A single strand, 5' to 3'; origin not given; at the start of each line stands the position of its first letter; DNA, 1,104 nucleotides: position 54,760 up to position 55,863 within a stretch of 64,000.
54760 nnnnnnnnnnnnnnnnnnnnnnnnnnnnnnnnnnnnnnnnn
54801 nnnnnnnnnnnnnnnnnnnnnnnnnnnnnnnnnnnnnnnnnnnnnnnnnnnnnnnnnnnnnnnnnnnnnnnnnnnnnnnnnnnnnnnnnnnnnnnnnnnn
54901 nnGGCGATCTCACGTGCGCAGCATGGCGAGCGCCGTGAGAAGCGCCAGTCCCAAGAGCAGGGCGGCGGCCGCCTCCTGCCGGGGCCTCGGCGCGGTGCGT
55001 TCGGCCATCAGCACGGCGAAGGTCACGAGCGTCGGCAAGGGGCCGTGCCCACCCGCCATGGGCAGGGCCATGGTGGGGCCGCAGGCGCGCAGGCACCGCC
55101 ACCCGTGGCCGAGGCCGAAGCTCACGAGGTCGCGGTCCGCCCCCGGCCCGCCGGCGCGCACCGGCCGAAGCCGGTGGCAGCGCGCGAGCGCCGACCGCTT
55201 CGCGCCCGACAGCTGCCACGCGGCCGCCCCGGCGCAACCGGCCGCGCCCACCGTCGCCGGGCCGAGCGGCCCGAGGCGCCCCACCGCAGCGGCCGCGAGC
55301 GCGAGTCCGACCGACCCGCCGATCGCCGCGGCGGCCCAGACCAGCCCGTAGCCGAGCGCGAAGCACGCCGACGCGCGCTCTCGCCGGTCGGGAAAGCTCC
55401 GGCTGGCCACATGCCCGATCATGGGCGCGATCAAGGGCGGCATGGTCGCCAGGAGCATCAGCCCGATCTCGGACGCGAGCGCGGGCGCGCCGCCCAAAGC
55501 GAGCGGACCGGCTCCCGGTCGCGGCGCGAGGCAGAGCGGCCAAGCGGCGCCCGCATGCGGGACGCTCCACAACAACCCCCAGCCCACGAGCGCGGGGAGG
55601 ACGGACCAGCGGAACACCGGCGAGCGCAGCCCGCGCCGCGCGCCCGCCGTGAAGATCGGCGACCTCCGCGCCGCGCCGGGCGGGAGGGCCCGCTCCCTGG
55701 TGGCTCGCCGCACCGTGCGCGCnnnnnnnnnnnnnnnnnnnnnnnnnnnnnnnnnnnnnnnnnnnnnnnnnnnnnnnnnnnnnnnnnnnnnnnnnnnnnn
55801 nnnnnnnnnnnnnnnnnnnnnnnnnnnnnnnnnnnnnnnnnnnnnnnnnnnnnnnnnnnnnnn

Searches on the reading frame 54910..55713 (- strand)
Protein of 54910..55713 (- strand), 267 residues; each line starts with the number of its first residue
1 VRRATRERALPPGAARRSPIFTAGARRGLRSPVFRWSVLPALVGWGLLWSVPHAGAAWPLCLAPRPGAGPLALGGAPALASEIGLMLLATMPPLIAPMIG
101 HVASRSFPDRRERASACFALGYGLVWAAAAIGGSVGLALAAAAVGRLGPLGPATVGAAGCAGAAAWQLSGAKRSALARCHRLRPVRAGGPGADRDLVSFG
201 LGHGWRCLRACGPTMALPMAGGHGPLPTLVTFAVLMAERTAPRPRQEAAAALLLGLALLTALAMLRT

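Call 54: search_protein_families(library=pfam, proteins=[window:54910-55713:-], max_evalue=0.001)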
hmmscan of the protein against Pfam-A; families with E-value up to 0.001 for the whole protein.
window:54910-55713:- (267 aa): 1 family
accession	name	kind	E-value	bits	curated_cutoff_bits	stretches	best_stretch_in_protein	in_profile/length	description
PF09948.15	PpoB2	-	6.4e-19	69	28.7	1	85-250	6-176/188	Copper chaperone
